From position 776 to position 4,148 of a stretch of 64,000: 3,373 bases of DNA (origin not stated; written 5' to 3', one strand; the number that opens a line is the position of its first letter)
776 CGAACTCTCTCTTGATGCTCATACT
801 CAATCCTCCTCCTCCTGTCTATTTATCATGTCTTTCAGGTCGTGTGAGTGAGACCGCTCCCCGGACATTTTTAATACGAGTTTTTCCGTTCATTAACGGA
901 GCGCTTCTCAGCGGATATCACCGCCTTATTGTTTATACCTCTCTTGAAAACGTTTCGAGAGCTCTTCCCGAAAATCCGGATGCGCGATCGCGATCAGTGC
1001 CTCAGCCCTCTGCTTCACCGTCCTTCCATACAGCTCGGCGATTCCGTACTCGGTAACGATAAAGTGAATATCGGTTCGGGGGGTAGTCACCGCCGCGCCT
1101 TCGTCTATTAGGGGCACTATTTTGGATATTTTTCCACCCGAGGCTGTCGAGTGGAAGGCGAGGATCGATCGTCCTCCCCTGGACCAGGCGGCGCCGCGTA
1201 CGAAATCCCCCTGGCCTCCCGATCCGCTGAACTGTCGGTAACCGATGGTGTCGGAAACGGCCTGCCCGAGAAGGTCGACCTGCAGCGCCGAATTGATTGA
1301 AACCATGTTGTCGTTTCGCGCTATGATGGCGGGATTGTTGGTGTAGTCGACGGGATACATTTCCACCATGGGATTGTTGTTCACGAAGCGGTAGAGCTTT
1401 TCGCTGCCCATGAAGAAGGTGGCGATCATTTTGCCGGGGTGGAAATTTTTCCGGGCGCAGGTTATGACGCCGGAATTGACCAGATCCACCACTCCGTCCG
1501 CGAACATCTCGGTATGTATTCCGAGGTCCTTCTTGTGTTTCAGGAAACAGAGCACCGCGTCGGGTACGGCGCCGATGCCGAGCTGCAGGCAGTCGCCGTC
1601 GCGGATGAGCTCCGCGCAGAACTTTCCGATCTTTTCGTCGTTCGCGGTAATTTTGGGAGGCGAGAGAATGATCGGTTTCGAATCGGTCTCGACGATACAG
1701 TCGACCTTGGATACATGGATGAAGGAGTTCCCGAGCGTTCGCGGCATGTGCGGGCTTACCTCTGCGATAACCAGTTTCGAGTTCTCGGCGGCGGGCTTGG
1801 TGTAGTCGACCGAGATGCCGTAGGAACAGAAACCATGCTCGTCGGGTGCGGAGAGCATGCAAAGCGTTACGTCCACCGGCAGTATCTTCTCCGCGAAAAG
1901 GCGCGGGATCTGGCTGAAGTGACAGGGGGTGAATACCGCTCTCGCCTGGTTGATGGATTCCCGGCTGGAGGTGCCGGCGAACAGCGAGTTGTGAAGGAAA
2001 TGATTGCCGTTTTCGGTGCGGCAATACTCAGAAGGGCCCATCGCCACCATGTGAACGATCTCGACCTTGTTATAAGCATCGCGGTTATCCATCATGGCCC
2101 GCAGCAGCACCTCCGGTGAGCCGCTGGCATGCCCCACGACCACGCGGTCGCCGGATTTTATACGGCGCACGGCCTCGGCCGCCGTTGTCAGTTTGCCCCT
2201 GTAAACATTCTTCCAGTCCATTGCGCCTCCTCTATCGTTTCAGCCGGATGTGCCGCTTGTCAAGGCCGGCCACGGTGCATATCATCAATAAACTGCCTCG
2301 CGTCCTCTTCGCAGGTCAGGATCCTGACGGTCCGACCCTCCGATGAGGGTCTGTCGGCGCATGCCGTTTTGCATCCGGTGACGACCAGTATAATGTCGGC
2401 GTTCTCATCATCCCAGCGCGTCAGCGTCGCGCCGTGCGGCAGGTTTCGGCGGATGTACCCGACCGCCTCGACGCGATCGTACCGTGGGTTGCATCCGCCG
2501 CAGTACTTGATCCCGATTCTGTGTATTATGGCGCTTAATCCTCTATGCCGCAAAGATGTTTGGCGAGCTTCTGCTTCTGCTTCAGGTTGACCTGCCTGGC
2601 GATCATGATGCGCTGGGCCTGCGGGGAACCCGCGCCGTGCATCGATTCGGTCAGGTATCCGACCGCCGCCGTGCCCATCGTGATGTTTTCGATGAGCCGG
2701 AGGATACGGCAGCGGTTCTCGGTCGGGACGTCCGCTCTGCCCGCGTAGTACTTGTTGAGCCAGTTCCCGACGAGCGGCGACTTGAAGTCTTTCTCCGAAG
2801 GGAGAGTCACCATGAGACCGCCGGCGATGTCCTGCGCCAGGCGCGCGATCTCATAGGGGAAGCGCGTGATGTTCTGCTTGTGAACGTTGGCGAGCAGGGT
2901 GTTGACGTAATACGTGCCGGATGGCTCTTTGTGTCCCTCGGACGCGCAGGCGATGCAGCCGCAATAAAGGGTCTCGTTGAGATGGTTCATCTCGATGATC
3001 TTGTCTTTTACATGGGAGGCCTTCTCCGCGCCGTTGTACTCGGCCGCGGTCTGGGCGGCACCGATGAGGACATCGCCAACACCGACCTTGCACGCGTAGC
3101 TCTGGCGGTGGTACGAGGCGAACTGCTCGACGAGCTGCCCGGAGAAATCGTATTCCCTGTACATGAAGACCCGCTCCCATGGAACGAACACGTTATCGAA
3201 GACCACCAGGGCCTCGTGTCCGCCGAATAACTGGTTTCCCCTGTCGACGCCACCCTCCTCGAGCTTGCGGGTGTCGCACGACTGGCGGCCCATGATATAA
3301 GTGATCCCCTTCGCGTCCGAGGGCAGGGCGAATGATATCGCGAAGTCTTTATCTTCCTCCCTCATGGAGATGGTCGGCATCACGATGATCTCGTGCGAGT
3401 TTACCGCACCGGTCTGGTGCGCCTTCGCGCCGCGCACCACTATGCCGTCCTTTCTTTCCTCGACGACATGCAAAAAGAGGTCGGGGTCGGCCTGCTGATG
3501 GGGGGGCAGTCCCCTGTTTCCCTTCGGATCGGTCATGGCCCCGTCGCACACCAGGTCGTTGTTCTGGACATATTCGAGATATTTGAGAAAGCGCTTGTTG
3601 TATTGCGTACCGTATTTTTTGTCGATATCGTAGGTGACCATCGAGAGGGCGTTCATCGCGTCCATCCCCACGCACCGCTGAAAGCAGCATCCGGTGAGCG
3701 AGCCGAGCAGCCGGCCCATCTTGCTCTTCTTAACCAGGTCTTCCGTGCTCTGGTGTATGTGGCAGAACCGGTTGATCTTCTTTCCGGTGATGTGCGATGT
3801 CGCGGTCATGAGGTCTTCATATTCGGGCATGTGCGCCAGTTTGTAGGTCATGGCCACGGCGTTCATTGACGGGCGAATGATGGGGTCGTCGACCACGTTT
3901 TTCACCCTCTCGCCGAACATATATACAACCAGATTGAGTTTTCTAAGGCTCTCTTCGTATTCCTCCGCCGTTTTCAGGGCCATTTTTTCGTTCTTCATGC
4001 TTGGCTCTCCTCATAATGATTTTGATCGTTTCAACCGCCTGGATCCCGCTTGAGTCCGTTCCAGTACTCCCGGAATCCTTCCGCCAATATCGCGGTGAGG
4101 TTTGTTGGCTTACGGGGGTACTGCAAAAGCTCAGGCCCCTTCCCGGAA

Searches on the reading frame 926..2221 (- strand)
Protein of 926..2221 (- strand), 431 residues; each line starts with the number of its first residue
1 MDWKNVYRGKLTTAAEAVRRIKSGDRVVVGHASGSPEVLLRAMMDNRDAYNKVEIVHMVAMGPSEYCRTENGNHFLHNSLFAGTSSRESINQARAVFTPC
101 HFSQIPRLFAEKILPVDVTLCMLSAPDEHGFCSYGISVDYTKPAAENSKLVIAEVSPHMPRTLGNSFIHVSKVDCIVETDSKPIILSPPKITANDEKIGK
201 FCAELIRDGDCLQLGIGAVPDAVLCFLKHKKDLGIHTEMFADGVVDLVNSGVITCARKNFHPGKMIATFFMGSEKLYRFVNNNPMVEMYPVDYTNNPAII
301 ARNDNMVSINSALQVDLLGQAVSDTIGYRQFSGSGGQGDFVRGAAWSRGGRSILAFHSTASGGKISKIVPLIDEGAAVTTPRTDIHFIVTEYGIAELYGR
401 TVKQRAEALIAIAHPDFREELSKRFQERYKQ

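Call 5: search_protein_families(library=pfam, proteins=[window:926-2221:-])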
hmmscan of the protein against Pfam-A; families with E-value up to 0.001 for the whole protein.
window:926-2221:- (431 aa): 3 families
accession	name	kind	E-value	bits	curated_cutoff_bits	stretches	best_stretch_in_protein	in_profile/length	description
PF13336.12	AcetylCoA_hyd_C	-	1.1e-68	230.5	23.7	1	272-424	1-153/154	Acetyl-CoA hydrolase/transferase C-terminal domain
PF02550.21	AcetylCoA_hydro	-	2.7e-25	90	24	1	15-185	19-195/198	Acetyl-CoA hydrolase/transferase N-terminal domain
PF00455.28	DeoRC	-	0.00065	20.1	31.8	0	196-240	7-51/160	DeoR C terminal sensor domain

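Call 11: search_protein_families(library=ncbifam, proteins=[window:926-2221:-])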
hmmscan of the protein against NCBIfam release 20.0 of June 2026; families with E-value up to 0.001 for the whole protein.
window:926-2221:- (431 aa): 5 families
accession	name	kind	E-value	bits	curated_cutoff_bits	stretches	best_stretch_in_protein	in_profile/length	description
TIGR03948.1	butyr_acet_CoA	equivalog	5.4e-104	348.4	674.8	1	2-424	1-433/445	butyryl-CoA:acetate CoA-transferase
TIGR03458.1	YgfH_subfam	subfamily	1.8e-34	119.2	658.7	1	208-427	251-461/489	succinate CoA transferase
NF053853.1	ScActCoATferScpC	equivalog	6e-32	111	500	2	210-427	257-465/493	succinyl-CoA:acetate CoA-transferase ScpC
NF053666.1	BtrAceCoATfers1341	equivalog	4.8e-30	104.9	740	1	211-426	253-460/492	butyryl-CoA:acetate CoA transferase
TIGR02428.1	pcaJ_scoB_fam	subfamily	0.00012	21.6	243.55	0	195-239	3-46/207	3-oxoacid CoA-transferase subunit B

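Call 19: search_solved_structures(query=window:926-2221:-)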
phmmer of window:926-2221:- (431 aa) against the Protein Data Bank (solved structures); distinct sequences matched with E-value up to 0.001: 20.
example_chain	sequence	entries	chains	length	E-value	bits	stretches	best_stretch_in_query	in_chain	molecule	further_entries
3eh7_A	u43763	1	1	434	9.9e-159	531.6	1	7-429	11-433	4-hydroxybutyrate CoA-transferase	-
3gk7_A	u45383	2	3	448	5.3e-137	460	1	1-429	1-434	4-Hydroxybutyrate CoA-transferase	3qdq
9vag_F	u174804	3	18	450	1.5e-136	458.5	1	7-425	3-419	4-hydroxybutyrate coenzyme A transferase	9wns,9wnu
3d3u_A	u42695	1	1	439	9.6e-136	455.9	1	1-429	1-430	4-hydroxybutyrate CoA-transferase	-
2oas_A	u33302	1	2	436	7.6e-113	380.4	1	13-424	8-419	4-hydroxybutyrate coenzyme A transferase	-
4n8j_A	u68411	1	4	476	2.4e-94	319.5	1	1-424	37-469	Putative 4-hydroxybutyrate coenzyme A transferase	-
4n8h_A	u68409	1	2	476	2.8e-94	319.3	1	1-424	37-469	4-hydroxybutyrate coenzyme A transferase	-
3qli_A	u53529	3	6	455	5.7e-94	318.3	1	1-424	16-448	Coenzyme A transferase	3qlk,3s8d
4n8i_A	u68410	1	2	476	6.6e-94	318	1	1-424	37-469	4-hydroxybutyrate coenzyme A transferase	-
4n8l_A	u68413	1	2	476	1.7e-93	316.7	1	1-424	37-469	Putative 4-hydroxybutyrate coenzyme A transferase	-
4n8k_A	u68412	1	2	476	4.6e-93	315.3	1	1-424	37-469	Putative 4-hydroxybutyrate coenzyme A transferase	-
2g39_A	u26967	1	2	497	2.5e-20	75.7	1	211-425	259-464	Acetyl-CoA hydrolase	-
4eu8_A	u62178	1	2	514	5.7e-19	71.2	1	212-427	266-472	Succinyl-CoA:acetate coenzyme A transferase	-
2nvv_A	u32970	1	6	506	8.2e-19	70.7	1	207-422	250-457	Acetyl-CoA hydrolase/transferase family protein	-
4eud_A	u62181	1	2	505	1e-18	70.3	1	212-427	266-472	Succinyl-CoA:acetate coenzyme A transferase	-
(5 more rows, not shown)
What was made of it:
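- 926..2221 (-): 4-hydroxybutyrate CoA-transferase (AbfT). PDB 3eh7 at 531.6 bits and 3gk7 at 460 bits (call 19).
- On 4-hydroxybutyrate CoA-transferase (AbfT): 3eh7 at 531.6 bits and 3gk7 at 460 bits (call 19).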

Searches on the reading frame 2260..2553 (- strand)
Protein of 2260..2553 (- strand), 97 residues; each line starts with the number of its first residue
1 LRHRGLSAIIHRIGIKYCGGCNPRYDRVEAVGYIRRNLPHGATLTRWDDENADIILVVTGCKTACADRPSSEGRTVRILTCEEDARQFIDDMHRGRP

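Call 61: search_protein_families(library=pfam, proteins=[window:2260-2553:-], max_evalue=0.01)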
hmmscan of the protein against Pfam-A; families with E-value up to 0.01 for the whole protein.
window:2260-2553:- (97 aa): 0 families
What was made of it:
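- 2260..2553 (-): Small Cys-rich ORF (97 aa; CGGCNP...GCKTAC) between abfD and abfT. No hit in the local Pfam copy (call 61).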

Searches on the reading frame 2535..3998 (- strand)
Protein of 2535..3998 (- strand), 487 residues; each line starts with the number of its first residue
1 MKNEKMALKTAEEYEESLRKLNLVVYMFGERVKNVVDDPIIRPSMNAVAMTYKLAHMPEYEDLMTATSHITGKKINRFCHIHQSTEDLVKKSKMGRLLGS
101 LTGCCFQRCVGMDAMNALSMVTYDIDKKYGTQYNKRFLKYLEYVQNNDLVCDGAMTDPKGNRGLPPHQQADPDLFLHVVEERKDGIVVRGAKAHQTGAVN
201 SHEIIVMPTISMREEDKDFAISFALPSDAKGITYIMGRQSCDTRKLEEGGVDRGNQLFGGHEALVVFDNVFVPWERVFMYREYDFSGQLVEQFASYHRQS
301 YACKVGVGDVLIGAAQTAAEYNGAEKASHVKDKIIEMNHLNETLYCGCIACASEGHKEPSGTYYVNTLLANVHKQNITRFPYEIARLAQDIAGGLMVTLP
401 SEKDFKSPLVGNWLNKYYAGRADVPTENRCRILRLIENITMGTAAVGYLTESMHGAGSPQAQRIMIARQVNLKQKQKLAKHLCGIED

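Call 5: search_protein_families(library=pfam, proteins=[window:2535-3998:-])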
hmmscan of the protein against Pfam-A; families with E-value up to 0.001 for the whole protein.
window:2535-3998:- (487 aa): 2 families
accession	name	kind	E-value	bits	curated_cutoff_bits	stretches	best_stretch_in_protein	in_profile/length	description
PF11794.13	HpaB_N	-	9.5e-109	363.6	35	1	10-279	1-270/270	4-hydroxyphenylacetate 3-hydroxylase N terminal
PF03241.18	HpaB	-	1.7e-72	243.2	25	1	287-483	2-201/202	4-hydroxyphenylacetate 3-hydroxylase C terminal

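Call 11: search_protein_families(library=ncbifam, proteins=[window:2535-3998:-])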
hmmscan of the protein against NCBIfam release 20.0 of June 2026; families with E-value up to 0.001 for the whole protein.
window:2535-3998:- (487 aa): 2 families
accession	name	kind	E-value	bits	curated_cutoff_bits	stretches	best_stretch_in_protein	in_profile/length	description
TIGR02309.1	HpaB-1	equivalog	1.2e-54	186.2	480.2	1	9-443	2-434/477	4-hydroxyphenylacetate 3-monooxygenase, oxygenase component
TIGR02310.1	HpaB-2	equivalog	3.5e-33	115.1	885.2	1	6-469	10-474/519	4-hydroxyphenylacetate 3-monooxygenase, oxygenase component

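Call 18: search_solved_structures(query=window:2535-3998:-, show_alignments=1)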
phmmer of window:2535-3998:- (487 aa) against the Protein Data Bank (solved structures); distinct sequences matched with E-value up to 0.001: 15.
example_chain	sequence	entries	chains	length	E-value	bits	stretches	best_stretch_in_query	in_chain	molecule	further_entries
1u8v_A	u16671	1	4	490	1.6e-216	722.7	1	8-485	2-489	Gamma-aminobutyrate metabolism dehydratase/isomerase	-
6vjr_A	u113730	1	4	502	2e-195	653.2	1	8-486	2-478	Vinylacetyl-CoA Delta-isomerase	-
2yyk_A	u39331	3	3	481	7.8e-42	146.8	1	9-442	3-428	4-hydroxyphenylacetate-3-hydroxylase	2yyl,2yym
2yyg_A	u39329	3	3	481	2.5e-41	145.2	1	9-442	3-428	4-hydroxyphenylacetate-3-hydroxylase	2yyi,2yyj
9lft_A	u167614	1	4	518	1.3e-33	119.7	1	8-443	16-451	4-Hydroxyphenylacetate-3-monooxygenase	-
6qyh_A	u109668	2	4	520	4.9e-28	101.3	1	10-469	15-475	4-hydroxyphenylacetate 3-monooxygenase oxygenase component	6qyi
6eb0_A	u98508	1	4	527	5.2e-28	101.2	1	10-469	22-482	4-hydroxyphenylacetate 3-monooxygenase, oxygenase subunit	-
4oo2_A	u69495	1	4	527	2.8e-27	98.8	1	10-438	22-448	Chlorophenol-4-monooxygenase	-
6b1b_A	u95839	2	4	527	3.8e-27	98.4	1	10-469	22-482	4-hydroxyphenylacetate 3-monooxygenase, oxygenase subunit | 4-hydroxyphenylacetate 3-monooxygenase oxygenase component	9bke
4g5e_A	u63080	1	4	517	6.1e-26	94.4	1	8-486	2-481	2,4,6-Trichlorophenol 4-monooxygenase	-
6jhm_A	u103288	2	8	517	7.7e-26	94.1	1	8-486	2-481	Chlorophenol monooxygenase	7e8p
7e8q_A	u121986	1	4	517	1.1e-25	93.5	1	8-486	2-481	Chlorophenol monooxygenase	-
3hwc_A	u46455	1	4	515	1.9e-24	89.5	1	9-441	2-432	Chlorophenol-4-monooxygenase component 2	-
7dbw_C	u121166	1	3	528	6.9e-14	54.7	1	9-437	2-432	4-hydroxyphenylacetate 3-hydroxylase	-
9j9j_A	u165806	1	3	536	7.3e-14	54.6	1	9-437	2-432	4-nitrophenol 4-monooxygenase/4-nitrocatechol 2-monooxygenase, oxygenase component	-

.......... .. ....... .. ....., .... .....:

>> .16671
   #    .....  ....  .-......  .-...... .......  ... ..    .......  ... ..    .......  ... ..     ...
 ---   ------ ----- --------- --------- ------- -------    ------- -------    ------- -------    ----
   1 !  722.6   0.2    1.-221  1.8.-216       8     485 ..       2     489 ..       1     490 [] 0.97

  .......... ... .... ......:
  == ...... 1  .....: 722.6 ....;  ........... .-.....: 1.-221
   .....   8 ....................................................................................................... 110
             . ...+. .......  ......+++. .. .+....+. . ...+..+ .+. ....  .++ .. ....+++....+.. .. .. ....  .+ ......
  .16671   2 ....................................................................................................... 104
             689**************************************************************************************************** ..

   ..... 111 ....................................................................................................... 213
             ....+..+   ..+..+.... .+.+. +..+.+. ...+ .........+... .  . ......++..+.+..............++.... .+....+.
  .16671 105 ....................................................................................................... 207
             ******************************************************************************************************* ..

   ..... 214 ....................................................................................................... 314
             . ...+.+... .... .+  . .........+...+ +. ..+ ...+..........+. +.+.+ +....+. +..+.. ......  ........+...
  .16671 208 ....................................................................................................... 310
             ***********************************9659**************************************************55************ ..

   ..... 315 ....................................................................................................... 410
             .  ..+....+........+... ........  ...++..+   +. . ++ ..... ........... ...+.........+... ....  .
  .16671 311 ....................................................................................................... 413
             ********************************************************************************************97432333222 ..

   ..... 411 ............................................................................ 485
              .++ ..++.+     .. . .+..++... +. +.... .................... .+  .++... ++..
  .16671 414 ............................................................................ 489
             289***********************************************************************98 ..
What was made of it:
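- Closest known: Clostridium aminobutyricum 4-aminobutyrate/4-hydroxybutyrate fermentation. Same: AbfD and AbfT are close homologs of the characterised enzymes (calls 18, 19).
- Pathway: AbfD and AbfT are identified at 723 and 532 bits against solved enzymes (calls 18, 19). AbfD and AbfT are very close to the characterised 4-hydroxybutyrate enzymes (calls 18, 19), so at least in that version of the module the product should be 4-hydroxybutyrate.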
